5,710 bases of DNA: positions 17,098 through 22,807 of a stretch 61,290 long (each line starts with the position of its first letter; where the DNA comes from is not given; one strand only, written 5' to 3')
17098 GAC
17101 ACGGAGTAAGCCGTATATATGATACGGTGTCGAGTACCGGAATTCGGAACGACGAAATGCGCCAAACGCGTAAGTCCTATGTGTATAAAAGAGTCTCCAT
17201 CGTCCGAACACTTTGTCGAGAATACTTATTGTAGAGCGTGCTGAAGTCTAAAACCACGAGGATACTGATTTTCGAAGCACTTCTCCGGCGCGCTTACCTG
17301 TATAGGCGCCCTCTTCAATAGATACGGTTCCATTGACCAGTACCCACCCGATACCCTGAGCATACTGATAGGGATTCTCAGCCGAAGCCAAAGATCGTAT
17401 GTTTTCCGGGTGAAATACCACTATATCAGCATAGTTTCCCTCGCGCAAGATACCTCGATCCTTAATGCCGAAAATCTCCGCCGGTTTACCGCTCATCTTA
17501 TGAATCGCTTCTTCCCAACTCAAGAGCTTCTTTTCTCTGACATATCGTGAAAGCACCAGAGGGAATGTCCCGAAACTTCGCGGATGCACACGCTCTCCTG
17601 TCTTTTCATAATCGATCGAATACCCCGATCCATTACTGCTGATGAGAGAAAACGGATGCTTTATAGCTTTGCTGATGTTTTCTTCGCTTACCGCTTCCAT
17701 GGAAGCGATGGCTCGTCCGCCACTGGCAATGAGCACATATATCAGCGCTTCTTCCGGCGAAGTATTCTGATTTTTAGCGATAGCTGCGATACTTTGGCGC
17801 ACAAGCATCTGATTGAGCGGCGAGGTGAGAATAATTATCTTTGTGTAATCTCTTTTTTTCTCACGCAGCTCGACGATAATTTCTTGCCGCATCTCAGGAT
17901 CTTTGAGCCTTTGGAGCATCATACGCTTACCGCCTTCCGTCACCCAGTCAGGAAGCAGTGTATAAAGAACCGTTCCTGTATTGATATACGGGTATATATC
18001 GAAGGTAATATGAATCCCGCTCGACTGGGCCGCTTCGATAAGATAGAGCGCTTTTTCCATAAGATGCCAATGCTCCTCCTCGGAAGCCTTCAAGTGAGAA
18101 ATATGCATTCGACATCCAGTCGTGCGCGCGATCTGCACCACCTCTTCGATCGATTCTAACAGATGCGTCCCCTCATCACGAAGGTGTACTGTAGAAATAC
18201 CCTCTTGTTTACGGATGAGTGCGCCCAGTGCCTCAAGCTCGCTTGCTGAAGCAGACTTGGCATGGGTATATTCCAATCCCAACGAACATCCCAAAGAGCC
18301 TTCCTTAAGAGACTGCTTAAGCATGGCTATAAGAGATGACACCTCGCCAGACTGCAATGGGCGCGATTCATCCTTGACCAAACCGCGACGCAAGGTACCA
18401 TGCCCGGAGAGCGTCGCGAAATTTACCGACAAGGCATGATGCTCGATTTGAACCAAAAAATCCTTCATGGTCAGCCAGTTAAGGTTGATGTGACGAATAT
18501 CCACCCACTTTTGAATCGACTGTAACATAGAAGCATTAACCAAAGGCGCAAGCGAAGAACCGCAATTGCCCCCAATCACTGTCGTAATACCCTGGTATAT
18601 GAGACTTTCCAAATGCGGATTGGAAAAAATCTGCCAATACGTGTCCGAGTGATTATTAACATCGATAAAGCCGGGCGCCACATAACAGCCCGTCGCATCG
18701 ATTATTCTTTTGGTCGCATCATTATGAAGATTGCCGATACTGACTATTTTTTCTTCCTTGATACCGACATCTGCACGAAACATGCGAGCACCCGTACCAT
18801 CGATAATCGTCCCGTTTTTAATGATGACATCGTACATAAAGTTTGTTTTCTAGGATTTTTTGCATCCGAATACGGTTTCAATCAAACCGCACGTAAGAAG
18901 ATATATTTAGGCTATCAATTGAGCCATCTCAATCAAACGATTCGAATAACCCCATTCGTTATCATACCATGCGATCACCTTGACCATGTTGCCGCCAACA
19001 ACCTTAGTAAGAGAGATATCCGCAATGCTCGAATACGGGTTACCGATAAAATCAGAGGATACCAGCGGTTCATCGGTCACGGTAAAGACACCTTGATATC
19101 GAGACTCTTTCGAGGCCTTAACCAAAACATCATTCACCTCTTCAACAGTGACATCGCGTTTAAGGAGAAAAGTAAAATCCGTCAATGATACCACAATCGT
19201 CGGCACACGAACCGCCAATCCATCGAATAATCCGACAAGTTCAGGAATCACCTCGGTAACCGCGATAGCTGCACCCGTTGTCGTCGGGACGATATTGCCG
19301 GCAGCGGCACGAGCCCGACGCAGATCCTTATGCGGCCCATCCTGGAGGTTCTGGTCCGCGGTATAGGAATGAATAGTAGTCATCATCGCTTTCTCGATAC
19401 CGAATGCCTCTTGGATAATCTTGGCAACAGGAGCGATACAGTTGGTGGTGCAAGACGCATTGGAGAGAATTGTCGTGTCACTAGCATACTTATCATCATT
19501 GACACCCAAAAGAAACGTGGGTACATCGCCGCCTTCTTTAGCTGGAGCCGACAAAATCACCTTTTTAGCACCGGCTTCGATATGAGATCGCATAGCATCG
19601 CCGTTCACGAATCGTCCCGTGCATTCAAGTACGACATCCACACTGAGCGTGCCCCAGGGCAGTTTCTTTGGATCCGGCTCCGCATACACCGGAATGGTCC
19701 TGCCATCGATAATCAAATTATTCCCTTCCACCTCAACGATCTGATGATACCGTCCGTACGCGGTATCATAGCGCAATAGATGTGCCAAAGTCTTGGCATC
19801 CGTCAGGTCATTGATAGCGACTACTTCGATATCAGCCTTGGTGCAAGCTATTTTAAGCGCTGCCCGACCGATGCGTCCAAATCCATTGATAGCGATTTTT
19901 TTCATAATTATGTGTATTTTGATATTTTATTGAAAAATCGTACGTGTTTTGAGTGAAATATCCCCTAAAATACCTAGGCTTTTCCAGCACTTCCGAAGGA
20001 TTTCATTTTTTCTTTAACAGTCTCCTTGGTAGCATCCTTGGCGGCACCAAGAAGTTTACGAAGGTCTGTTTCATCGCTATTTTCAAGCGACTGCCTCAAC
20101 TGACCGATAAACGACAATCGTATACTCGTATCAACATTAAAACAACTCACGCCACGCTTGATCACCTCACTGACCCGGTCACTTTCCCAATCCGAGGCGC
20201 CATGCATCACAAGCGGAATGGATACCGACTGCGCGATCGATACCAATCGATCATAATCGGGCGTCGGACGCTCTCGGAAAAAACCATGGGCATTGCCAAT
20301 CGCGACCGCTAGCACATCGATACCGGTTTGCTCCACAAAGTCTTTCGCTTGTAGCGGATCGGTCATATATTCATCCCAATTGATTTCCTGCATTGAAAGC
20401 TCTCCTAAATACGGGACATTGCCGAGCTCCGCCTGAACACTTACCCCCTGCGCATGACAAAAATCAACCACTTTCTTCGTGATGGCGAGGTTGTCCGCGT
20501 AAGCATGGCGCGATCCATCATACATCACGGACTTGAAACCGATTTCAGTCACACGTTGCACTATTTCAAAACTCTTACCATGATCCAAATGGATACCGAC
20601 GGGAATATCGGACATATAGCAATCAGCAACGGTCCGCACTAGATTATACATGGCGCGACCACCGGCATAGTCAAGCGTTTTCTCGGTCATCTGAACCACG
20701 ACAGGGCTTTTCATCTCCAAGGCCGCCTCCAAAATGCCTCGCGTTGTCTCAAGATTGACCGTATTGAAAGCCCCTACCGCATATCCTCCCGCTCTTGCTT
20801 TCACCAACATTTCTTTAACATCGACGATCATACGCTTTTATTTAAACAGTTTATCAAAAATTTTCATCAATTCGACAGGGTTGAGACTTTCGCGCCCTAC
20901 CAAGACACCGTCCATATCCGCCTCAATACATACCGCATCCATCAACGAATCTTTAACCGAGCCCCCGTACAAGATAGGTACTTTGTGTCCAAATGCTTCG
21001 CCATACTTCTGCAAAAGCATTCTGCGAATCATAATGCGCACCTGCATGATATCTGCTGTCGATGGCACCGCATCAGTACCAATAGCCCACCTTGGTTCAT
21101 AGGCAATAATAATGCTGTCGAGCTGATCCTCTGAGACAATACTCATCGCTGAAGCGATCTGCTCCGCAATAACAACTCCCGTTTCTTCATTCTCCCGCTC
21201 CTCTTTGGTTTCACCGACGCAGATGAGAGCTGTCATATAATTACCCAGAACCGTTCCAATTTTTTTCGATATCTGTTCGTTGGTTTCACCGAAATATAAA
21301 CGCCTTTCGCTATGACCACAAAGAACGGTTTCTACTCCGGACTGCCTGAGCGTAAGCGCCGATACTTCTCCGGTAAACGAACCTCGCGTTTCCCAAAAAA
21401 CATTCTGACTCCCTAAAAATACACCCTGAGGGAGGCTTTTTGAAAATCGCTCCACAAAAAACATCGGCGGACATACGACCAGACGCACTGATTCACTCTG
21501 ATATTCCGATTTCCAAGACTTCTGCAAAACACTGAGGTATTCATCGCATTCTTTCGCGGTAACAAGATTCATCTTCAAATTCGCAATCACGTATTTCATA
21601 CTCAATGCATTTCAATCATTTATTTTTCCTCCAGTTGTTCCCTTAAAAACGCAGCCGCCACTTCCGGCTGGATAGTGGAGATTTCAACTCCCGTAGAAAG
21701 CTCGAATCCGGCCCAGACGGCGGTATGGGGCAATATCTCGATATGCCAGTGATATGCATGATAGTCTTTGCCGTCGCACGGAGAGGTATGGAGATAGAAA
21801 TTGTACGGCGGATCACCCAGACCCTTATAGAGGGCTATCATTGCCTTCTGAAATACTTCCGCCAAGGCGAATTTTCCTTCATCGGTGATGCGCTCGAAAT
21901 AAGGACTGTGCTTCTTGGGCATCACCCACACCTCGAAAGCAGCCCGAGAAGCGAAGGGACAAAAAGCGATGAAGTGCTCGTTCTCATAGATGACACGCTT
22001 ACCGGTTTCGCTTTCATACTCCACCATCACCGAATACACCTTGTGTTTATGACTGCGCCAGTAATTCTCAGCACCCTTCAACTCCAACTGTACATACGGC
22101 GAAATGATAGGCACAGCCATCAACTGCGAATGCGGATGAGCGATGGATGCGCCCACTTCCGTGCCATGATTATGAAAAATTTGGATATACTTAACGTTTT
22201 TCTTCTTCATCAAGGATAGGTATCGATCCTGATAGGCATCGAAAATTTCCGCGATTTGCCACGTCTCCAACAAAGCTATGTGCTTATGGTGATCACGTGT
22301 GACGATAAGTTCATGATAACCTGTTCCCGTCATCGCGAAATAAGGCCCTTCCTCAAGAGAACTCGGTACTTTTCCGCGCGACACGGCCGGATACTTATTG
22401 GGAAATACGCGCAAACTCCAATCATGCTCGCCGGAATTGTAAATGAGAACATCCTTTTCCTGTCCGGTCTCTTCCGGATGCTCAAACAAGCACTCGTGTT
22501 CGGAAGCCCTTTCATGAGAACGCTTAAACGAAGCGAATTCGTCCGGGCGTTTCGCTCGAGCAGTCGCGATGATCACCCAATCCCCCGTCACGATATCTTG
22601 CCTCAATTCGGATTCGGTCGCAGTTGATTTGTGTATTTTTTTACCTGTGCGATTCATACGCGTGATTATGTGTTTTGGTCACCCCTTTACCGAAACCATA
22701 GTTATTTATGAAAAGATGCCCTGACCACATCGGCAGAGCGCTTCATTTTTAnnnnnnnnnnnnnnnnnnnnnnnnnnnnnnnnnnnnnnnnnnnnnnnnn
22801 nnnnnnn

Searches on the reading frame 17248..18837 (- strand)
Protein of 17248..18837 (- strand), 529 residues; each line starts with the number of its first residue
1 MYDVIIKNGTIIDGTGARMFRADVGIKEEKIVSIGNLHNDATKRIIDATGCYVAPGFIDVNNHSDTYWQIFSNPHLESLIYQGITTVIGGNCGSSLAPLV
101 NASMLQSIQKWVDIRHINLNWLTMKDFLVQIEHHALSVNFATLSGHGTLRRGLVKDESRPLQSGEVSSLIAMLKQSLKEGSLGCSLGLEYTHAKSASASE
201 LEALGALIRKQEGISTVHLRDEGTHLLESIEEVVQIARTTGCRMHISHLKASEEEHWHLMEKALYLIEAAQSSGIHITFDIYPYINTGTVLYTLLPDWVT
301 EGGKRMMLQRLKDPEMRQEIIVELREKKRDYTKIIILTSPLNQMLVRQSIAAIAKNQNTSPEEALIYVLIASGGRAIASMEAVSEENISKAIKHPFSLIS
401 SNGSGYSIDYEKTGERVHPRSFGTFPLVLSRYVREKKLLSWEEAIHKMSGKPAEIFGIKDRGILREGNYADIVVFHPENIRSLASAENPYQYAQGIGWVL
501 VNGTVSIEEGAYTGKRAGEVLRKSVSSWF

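Call 95: search_protein_families(library=pfam, max_evalue=0.00001, proteins=[window:17248-18837:-])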
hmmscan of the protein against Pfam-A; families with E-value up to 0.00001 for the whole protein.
window:17248-18837:- (529 aa): 2 families
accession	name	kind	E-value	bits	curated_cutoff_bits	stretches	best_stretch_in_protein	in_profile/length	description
PF07969.17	Amidohydro_3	-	3.3e-20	73.5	29.7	2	44-253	1-210/472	Amidohydrolase family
PF01979.26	Amidohydro_1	-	3.5e-08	33.5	25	0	432-477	275-320/345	Amidohydrolase family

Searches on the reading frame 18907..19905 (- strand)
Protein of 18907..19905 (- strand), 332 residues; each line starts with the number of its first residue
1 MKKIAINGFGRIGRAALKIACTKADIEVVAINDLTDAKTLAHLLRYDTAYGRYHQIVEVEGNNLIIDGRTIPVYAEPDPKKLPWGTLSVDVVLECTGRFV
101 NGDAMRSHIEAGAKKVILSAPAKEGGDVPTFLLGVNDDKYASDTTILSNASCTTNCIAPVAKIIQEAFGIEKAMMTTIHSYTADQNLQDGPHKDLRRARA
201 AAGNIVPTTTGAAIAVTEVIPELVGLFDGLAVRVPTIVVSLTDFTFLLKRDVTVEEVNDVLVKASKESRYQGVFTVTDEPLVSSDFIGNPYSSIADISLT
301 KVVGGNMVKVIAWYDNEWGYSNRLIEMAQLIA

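Call 95: search_protein_families(library=pfam, max_evalue=0.00001, proteins=[window:18907-19905:-])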
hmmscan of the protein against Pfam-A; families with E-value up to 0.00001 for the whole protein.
window:18907-19905:- (332 aa): 2 families
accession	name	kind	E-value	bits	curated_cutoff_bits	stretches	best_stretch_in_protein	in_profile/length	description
PF02800.25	Gp_dh_C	-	2.4e-62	209.6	24.4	1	157-314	1-158/158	Glyceraldehyde 3-phosphate dehydrogenase, C-terminal domain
PF00044.30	Gp_dh_N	-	1.3e-37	128.6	31.7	1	3-100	2-99/101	Glyceraldehyde 3-phosphate dehydrogenase, NAD binding domain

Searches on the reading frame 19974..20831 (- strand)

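Call 95: search_protein_families(library=pfam, max_evalue=0.00001, proteins=[window:19974-20831:-])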
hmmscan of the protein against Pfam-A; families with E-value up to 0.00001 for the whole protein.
window:19974-20831:- (285 aa): 1 family
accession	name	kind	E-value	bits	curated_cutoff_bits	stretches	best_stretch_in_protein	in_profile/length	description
PF01116.26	F_bP_aldolase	-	7.1e-88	295.2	25.5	1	3-284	1-277/277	Fructose-bisphosphate aldolase class-II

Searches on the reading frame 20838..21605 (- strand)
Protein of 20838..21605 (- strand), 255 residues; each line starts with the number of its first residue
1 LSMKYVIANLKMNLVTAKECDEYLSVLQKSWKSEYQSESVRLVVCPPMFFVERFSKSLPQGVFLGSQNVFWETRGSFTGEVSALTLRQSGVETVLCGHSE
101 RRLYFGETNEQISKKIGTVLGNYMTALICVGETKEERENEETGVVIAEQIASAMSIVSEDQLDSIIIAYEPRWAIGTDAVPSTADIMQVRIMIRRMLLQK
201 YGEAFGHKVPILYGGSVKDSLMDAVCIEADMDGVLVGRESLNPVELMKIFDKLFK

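Call 95: search_protein_families(library=pfam, max_evalue=0.00001, proteins=[window:20838-21605:-])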
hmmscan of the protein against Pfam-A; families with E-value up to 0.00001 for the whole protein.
window:20838-21605:- (255 aa): 1 family
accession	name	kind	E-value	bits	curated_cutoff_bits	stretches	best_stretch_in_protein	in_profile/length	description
PF00121.24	TIM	-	3.8e-71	239.9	20.1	1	5-251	2-243/245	Triosephosphate isomerase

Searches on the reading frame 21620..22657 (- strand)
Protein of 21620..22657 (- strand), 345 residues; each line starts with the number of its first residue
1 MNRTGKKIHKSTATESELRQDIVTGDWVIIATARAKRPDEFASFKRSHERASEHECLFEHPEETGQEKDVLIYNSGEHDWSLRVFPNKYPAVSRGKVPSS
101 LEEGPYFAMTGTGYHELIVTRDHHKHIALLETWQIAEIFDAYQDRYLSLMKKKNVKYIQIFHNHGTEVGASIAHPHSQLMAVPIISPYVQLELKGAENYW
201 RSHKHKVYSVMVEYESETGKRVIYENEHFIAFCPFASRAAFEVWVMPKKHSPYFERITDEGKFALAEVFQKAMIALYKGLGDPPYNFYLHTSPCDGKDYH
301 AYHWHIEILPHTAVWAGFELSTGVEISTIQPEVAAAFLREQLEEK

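Call 95: search_protein_families(library=pfam, max_evalue=0.00001, proteins=[window:21620-22657:-])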
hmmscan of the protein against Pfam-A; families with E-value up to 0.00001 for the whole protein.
window:21620-22657:- (345 aa): 4 families
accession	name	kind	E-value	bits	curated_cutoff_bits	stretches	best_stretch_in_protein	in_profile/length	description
PF01087.27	GalP_UDP_transf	-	2e-15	58.1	22.1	1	14-181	10-179/184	Galactose-1-phosphate uridyl transferase, N-terminal domain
PF16268.10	DUF4921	-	1.6e-12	47.5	28.5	1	140-336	209-391/425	Domain of unknown function (DUF4921)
PF02744.22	GalP_UDP_tr_C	-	3e-08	34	29.2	1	196-308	5-119/165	Galactose-1-phosphate uridyl transferase, C-terminal domain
PF01230.28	HIT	-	3.6e-07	31.2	21.5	0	217-306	3-92/98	HIT domain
